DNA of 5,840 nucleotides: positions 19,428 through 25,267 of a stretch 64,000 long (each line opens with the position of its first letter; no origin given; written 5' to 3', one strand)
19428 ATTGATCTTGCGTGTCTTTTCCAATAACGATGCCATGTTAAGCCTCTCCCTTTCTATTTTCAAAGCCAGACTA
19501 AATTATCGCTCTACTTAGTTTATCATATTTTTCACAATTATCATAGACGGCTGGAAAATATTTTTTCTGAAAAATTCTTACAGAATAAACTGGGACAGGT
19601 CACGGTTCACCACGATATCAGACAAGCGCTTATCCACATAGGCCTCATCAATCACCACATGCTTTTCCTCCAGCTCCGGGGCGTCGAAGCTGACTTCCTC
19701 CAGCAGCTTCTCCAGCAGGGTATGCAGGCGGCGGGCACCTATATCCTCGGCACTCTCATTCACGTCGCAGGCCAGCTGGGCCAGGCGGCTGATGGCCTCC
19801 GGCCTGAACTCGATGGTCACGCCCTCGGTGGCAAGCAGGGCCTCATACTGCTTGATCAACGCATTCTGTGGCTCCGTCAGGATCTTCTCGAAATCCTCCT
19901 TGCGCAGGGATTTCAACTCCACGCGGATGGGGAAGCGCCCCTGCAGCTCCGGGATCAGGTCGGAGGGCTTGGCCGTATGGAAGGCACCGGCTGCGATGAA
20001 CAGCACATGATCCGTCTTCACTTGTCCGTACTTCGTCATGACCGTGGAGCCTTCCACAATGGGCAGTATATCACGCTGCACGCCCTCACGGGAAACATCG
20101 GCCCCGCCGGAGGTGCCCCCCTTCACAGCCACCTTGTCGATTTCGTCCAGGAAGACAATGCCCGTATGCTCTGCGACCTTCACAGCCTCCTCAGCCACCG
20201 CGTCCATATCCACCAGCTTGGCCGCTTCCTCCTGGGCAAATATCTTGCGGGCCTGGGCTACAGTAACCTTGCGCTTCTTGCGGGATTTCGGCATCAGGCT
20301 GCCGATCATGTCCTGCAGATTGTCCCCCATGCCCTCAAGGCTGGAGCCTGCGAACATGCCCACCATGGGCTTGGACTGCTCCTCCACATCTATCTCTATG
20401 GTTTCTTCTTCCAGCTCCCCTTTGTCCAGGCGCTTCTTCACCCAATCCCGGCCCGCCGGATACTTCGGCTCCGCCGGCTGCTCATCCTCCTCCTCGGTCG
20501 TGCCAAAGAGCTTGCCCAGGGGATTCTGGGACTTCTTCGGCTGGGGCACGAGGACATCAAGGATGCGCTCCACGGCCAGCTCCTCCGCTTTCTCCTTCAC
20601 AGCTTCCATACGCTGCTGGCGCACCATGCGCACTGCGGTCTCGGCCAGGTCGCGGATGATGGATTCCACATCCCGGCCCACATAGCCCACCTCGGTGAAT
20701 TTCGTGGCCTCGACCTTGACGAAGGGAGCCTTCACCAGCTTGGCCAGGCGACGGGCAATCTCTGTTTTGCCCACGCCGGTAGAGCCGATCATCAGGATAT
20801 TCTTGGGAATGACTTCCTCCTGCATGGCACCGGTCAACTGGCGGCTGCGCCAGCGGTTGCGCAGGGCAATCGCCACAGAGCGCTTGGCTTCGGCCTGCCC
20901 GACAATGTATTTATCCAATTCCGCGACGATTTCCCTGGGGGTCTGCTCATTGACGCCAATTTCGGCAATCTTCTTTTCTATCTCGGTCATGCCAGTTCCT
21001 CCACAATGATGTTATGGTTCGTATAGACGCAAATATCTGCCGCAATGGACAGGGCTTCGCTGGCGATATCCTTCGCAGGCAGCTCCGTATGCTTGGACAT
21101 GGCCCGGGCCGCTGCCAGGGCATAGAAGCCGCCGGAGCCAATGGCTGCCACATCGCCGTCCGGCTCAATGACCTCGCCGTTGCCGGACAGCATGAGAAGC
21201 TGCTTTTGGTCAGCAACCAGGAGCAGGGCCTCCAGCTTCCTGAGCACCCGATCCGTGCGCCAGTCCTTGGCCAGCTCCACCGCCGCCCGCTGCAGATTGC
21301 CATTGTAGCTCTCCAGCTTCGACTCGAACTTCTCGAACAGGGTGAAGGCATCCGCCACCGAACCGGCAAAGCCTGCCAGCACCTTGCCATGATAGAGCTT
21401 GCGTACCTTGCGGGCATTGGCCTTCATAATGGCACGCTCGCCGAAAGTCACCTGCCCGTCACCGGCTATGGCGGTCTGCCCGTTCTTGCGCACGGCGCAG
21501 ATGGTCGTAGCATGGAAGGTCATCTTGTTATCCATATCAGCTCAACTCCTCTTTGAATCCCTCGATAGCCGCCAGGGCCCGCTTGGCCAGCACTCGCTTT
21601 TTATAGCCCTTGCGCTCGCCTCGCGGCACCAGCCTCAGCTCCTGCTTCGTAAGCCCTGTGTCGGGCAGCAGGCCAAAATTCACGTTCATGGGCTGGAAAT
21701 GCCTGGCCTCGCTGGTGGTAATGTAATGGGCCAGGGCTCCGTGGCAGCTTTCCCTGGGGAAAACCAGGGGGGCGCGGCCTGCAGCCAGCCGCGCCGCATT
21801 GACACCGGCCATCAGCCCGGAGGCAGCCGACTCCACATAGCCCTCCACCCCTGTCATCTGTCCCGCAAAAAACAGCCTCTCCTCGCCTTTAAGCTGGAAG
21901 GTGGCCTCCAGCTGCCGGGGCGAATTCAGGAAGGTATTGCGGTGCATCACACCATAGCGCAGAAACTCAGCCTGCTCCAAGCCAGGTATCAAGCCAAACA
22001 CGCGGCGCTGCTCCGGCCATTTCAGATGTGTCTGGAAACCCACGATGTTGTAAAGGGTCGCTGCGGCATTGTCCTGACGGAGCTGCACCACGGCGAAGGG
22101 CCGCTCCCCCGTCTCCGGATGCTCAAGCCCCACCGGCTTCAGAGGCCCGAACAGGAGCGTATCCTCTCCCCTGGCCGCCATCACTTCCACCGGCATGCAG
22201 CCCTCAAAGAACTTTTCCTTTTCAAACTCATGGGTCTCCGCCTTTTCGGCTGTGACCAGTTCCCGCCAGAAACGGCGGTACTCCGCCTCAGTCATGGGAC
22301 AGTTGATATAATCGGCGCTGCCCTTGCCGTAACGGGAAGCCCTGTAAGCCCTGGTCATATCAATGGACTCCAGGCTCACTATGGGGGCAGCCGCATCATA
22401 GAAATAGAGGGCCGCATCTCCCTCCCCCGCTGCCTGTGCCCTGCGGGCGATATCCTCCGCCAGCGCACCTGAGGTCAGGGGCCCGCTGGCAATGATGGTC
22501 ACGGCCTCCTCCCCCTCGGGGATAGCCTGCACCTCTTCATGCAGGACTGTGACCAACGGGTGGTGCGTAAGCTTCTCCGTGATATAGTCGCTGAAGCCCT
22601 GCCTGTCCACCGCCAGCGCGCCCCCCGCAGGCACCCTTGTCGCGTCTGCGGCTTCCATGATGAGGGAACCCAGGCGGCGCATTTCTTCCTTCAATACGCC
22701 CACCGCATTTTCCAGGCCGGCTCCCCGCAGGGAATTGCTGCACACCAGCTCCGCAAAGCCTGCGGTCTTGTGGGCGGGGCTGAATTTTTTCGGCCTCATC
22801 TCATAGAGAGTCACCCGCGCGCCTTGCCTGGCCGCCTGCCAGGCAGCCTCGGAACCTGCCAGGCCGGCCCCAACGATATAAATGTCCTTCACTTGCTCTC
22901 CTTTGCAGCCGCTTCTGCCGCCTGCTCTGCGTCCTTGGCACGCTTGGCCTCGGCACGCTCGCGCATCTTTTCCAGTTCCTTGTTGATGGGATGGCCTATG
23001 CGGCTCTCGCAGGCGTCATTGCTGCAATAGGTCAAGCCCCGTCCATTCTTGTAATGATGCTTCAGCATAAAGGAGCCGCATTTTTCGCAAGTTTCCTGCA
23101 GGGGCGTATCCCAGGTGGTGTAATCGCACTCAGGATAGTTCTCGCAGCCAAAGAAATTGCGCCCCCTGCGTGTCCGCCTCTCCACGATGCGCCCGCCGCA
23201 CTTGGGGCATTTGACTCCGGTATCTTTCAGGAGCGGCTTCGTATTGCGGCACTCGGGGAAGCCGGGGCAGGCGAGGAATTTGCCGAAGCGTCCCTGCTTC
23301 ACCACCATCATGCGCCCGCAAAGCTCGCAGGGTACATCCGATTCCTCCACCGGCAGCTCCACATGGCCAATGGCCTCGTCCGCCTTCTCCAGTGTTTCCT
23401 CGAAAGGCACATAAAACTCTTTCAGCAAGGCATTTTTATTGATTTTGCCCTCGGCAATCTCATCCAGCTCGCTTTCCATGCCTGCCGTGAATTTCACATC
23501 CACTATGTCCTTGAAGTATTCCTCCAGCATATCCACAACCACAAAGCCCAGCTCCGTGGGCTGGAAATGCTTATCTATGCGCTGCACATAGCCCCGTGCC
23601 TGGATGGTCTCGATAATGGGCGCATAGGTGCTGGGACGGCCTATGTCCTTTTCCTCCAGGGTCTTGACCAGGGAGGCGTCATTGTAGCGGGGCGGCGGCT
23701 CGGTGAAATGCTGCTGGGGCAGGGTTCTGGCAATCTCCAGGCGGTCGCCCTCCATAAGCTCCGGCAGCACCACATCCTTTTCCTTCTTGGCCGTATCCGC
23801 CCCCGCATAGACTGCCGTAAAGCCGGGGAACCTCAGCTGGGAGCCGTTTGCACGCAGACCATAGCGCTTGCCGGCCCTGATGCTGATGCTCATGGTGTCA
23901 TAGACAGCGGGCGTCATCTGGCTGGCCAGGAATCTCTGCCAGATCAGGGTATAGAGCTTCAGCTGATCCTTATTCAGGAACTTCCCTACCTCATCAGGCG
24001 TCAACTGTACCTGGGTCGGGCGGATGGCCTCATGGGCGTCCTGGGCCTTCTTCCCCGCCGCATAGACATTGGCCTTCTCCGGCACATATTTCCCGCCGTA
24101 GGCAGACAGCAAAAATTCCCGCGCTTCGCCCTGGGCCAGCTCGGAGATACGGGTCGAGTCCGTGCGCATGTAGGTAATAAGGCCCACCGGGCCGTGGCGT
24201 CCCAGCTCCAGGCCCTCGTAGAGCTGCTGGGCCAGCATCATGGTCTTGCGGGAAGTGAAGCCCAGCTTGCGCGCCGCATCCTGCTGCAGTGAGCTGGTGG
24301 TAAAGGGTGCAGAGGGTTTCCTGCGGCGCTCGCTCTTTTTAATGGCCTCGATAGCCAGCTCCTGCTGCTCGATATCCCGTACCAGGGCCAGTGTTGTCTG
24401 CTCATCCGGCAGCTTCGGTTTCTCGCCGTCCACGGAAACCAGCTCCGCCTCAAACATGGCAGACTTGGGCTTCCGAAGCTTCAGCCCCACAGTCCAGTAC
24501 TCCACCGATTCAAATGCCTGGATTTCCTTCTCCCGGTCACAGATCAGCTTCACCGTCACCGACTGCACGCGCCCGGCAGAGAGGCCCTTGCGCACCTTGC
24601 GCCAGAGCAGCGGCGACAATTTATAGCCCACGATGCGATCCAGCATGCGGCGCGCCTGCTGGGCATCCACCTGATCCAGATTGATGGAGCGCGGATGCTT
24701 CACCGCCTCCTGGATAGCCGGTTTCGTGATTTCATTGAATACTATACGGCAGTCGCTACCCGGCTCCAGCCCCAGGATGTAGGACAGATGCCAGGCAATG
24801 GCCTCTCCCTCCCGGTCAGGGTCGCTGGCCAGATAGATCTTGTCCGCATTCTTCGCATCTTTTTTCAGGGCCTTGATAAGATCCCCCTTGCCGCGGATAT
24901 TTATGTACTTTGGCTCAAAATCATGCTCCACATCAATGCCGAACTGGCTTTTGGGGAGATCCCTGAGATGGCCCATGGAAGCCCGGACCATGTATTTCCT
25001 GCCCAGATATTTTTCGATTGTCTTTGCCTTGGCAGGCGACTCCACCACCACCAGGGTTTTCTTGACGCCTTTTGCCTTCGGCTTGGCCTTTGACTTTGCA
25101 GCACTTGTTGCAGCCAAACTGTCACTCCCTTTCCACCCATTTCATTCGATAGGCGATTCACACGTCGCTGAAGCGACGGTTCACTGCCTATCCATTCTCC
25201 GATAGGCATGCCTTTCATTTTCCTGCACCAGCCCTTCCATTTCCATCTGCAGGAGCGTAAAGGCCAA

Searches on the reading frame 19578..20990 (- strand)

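Call 31: search_protein_families(library=pfam, proteins=[window:19578-20990:-], max_evalue=0.0001)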
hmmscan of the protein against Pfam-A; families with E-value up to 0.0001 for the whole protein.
window:19578-20990:- (470 aa): 7 families
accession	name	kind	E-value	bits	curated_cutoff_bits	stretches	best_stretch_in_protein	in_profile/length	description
PF07724.20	AAA_2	-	1.6e-32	113.2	27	1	225-356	19-166/166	AAA domain (Cdc48 subfamily)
PF00004.35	AAA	-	1.5e-15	58.3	21.2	2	263-359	47-129/131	ATPase family associated with various cellular activities (AAA)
PF07728.20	AAA_5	-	5.4e-07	30.1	22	1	64-100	1-38/139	AAA domain (dynein-related subfamily)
PF10431.15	ClpB_D2-small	-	4.7e-05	23.8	21.9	0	362-433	1-63/81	C-terminal, D2-small domain, of ClpB protein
PF13401.12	AAA_22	-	4.8e-05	24.1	27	0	64-135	7-79/130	AAA domain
PF01078.27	Mg_chelatase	-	5.6e-05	23.1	20.3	0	64-100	24-59/207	Magnesium chelatase, subunit ChlI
PF00493.29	MCM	-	9.9e-05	22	23.3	0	6-92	3-88/224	MCM P-loop domain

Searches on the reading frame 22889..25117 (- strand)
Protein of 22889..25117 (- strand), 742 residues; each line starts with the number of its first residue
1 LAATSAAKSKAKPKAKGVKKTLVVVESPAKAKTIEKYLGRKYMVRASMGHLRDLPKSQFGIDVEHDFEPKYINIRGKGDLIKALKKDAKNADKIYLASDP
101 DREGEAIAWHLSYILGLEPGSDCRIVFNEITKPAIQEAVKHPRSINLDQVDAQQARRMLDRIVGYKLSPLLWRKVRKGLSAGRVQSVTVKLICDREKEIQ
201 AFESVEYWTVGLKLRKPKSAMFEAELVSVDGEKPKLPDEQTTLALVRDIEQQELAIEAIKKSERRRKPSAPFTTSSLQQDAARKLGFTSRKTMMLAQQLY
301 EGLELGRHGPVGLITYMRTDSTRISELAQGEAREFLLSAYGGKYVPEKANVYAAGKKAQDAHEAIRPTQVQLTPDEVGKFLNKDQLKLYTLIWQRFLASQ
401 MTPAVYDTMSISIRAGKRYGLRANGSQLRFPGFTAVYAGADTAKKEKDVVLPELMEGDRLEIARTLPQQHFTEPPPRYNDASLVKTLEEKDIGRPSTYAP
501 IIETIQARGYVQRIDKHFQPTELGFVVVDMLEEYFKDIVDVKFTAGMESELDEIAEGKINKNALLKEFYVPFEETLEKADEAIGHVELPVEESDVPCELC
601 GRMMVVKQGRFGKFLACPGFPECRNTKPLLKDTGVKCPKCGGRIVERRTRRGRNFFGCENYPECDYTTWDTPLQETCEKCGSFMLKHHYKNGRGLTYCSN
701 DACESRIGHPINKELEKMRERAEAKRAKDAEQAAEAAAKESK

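Call 31: search_protein_families(library=pfam, proteins=[window:22889-25117:-], max_evalue=0.0001)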
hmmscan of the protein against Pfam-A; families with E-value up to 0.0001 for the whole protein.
window:22889-25117:- (742 aa): 3 families
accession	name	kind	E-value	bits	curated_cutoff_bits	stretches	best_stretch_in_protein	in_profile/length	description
PF01131.25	Topoisom_bac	-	5.8e-126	421.3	35.1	1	145-565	2-410/411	DNA topoisomerase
PF01396.24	Zn_ribbon_Top1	-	8e-29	99.6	32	2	634-670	1-36/39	Topoisomerase DNA binding C4 zinc finger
PF01751.28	Toprim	-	4.7e-23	81.6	23.1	1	21-130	1-96/96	Toprim domain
